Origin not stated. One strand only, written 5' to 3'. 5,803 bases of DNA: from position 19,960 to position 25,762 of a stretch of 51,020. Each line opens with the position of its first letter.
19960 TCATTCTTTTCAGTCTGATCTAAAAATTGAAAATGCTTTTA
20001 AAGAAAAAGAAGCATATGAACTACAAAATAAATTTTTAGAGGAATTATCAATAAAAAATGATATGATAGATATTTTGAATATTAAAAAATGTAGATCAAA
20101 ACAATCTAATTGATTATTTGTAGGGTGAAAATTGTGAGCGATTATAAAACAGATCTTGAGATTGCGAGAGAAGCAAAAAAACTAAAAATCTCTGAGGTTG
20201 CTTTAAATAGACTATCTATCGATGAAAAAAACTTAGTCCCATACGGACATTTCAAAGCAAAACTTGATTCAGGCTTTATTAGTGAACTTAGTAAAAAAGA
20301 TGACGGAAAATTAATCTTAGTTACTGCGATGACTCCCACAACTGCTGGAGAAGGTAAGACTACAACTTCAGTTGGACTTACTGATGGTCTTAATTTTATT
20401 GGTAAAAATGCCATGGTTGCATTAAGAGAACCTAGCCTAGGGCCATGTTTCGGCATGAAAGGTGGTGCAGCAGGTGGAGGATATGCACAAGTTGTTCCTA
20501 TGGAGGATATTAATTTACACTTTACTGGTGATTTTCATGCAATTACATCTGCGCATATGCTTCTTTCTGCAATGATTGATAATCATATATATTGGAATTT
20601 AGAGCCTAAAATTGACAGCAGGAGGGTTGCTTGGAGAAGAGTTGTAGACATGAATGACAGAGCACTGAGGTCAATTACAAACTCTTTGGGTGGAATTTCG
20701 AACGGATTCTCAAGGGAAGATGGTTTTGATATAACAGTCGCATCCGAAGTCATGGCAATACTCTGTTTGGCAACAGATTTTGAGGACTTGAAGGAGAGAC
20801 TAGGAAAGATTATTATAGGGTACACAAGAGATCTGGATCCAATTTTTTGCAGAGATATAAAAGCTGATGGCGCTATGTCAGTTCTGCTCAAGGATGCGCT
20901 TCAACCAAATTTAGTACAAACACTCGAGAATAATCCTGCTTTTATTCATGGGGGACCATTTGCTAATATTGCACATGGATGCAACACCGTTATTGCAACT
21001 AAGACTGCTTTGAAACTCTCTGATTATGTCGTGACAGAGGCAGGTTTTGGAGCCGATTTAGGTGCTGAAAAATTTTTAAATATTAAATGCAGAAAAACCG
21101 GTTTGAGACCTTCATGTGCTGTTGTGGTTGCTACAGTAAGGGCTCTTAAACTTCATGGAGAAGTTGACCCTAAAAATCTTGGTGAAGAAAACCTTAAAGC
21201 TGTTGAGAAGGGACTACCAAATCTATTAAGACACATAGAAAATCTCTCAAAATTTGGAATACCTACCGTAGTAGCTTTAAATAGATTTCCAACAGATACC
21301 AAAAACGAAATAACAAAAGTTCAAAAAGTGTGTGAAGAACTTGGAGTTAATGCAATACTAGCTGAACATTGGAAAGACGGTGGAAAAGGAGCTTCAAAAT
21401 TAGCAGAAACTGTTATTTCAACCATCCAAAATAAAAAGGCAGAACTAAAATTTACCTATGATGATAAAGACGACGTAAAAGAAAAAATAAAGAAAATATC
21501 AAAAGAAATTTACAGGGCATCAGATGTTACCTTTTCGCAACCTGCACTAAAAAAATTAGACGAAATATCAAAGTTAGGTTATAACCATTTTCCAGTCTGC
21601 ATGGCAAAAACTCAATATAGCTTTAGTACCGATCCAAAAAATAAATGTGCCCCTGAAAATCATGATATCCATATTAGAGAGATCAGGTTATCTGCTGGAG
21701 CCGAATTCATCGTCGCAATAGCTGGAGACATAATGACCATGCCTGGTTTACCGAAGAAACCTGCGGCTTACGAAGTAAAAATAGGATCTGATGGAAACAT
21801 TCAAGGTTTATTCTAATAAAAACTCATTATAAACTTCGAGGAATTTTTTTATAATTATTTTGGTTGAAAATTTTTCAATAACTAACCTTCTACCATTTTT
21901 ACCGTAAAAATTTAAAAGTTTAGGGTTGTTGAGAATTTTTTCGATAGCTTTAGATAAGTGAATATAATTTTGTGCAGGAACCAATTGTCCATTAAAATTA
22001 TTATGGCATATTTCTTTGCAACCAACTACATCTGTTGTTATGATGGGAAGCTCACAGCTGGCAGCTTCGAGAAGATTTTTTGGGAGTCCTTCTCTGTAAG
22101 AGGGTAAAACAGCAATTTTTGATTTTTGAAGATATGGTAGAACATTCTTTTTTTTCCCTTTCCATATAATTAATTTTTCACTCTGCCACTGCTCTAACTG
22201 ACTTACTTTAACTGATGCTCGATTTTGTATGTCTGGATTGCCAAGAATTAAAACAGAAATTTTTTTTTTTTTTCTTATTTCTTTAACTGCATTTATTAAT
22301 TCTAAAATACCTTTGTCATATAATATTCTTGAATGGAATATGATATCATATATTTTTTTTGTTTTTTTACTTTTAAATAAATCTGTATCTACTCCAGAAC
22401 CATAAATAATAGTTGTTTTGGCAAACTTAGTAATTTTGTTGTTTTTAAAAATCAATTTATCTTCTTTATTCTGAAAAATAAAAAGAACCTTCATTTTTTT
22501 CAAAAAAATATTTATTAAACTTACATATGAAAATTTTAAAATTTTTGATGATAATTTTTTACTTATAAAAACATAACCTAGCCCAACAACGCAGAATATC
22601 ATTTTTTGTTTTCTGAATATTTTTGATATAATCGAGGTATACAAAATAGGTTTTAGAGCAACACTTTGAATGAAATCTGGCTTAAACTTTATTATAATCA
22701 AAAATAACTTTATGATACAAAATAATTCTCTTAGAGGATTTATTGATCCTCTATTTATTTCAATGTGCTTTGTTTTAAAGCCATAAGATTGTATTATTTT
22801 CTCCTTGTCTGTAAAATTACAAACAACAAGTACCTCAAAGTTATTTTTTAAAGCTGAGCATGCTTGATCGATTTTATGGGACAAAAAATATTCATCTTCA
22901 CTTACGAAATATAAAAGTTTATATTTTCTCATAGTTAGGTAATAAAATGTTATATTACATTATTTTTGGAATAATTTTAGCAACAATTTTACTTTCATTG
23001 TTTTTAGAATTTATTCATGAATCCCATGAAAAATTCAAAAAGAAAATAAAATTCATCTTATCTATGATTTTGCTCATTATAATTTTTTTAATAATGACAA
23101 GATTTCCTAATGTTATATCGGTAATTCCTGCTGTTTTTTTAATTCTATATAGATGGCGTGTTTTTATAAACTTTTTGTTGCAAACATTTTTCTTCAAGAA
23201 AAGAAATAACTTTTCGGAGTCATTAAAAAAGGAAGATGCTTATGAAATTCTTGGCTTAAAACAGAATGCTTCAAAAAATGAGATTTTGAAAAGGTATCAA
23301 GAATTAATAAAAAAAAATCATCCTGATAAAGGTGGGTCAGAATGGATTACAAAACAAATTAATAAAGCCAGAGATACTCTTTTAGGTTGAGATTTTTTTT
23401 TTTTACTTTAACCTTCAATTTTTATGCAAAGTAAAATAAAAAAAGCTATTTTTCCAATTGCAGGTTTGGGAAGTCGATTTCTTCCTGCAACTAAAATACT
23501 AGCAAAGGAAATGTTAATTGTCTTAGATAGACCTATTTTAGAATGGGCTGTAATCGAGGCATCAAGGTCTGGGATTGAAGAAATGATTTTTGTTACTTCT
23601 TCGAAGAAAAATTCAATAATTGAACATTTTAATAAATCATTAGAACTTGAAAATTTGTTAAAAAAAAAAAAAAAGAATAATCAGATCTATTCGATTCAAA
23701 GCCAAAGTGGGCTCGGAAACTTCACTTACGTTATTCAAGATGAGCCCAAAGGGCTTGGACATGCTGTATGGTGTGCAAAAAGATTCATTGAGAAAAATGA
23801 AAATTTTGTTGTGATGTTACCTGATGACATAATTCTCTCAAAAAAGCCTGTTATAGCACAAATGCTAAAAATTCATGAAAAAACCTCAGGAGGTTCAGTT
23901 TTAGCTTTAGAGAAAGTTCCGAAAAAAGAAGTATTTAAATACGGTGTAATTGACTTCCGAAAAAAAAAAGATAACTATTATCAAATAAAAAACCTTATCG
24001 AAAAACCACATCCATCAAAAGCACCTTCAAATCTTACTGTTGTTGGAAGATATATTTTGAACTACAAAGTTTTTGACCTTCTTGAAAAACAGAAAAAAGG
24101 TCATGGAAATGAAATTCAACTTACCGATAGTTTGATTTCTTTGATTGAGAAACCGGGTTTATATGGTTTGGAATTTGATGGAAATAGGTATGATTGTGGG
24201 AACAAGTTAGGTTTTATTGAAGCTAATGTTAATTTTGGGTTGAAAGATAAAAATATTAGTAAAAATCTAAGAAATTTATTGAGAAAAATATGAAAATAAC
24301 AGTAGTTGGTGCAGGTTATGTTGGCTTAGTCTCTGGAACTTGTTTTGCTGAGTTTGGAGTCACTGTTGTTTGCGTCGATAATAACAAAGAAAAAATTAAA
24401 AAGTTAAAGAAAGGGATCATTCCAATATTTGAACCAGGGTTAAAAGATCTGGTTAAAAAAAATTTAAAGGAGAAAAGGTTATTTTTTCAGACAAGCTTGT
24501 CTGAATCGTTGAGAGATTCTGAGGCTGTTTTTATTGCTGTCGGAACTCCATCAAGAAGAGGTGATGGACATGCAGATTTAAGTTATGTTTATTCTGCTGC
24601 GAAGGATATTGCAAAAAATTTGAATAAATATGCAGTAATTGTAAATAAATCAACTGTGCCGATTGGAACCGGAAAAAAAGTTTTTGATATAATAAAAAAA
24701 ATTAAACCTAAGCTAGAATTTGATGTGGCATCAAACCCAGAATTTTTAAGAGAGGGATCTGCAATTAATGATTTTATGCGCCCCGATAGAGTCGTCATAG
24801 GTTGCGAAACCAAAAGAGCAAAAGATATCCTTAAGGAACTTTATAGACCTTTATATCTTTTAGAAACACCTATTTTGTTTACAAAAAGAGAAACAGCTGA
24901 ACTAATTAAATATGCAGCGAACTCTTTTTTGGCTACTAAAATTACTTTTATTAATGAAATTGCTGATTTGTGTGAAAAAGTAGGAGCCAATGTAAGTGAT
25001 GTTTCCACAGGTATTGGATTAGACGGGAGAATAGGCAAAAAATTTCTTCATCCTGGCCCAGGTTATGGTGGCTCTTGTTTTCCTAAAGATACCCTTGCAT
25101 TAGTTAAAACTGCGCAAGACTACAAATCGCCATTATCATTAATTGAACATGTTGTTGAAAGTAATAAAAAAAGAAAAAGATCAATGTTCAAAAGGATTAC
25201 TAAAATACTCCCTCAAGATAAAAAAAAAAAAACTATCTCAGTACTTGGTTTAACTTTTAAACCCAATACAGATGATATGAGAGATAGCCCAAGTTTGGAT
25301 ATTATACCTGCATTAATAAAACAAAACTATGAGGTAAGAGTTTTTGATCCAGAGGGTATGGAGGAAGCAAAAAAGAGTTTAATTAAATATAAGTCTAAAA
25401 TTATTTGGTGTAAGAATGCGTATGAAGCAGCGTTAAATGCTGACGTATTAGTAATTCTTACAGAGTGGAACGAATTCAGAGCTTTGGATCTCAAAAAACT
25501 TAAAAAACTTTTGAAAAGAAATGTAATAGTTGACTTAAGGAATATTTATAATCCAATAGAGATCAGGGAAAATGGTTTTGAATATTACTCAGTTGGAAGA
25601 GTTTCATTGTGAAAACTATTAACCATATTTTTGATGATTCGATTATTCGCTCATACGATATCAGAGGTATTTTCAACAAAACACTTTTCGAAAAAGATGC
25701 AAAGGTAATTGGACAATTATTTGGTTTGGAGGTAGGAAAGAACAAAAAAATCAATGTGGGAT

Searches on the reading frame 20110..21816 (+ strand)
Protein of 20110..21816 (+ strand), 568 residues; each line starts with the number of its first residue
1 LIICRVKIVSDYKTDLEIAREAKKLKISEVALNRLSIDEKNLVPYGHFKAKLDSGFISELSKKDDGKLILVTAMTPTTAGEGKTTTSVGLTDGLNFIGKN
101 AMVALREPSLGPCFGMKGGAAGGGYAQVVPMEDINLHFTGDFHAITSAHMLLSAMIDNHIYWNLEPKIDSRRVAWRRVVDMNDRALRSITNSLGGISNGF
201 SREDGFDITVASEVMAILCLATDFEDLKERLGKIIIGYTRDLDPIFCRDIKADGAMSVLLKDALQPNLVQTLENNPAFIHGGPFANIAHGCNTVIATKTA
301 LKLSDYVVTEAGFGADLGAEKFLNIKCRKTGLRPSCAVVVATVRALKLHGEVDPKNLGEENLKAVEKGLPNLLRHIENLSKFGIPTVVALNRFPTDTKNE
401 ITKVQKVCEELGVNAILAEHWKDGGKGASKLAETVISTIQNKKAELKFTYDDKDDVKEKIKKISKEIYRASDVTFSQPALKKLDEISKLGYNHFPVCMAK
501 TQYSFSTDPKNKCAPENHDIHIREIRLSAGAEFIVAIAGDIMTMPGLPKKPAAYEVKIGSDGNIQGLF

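Call 31: search_protein_families(library=pfam, proteins=[window:20110-21816:+], max_evalue=0.00001)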
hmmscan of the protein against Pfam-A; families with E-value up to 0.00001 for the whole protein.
window:20110-21816:+ (568 aa): 1 family
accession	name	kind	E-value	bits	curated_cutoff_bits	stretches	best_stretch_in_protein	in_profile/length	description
PF01268.25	FTHFS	-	9.1e-264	876.3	27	1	13-568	1-556/556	Formate--tetrahydrofolate ligase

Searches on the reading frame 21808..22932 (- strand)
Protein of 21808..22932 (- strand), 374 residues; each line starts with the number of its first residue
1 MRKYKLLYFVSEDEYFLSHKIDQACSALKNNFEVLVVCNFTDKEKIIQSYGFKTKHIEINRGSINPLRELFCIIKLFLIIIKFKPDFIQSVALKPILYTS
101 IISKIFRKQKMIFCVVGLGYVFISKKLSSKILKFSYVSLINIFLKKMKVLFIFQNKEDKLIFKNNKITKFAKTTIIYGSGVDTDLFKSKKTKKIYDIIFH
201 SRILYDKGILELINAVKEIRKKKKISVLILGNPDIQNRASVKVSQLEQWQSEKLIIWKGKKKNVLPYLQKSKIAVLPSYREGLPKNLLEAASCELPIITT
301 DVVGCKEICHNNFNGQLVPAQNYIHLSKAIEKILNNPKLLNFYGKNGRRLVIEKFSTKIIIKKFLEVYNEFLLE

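Call 60: search_protein_families(library=pfam, proteins=[window:21808-22932:-], max_evalue=0.00001)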
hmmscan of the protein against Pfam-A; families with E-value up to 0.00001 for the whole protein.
window:21808-22932:- (374 aa): 3 families
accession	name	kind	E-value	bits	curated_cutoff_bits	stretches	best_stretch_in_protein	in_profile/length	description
PF00534.26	Glycos_transf_1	-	1.2e-29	103.5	26.4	1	184-349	5-171/172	Glycosyl transferases group 1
PF13692.12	Glyco_trans_1_4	-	3.9e-25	89.2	27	1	196-336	3-142/142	Glycosyl transferases group 1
PF13477.12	Glyco_trans_4_2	-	8.5e-12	45.9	23.4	1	5-143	1-128/139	Glycosyl transferase 4-like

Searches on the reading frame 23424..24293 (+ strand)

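Call 60: search_protein_families(library=pfam, proteins=[window:23424-24293:+], max_evalue=0.00001)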
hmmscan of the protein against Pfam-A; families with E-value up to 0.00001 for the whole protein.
window:23424-24293:+ (289 aa): 1 family
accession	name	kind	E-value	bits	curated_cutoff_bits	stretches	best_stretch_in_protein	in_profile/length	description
PF00483.29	NTP_transferase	-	3.2e-28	99.4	21.2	1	13-269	7-240/245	Nucleotidyl transferase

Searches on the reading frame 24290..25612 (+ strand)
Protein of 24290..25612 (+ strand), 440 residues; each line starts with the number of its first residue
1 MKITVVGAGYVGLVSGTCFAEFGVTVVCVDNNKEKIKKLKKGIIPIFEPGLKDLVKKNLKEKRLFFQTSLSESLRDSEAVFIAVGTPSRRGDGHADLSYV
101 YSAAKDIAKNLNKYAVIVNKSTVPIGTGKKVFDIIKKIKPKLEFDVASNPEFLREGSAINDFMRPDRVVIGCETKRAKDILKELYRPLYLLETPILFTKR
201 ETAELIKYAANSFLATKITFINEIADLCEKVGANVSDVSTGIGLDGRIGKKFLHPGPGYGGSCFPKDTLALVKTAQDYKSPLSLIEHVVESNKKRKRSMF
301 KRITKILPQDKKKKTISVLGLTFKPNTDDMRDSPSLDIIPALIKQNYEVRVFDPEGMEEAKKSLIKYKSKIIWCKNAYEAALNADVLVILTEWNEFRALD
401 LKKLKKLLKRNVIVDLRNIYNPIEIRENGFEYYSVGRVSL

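Call 31: search_protein_families(library=pfam, proteins=[window:24290-25612:+], max_evalue=0.00001)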
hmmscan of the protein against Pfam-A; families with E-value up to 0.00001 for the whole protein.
window:24290-25612:+ (440 aa): 4 families
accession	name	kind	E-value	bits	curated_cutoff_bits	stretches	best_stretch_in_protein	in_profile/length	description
PF03721.20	UDPG_MGDP_dh_N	-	2.7e-69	233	27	1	1-184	1-187/187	UDP-glucose/GDP-mannose dehydrogenase family, NAD binding domain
PF00984.24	UDPG_MGDP_dh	-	1.6e-37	128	25.4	1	201-293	1-93/94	UDP-glucose/GDP-mannose dehydrogenase family, central domain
PF03720.21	UDPG_MGDP_dh_C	-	1.7e-34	118.7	30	1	318-422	2-103/103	UDP-glucose/GDP-mannose dehydrogenase family, UDP binding domain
PF02737.24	3HCDH_N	-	3.9e-07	30.6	22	0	2-52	1-51/180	3-hydroxyacyl-CoA dehydrogenase, NAD binding domain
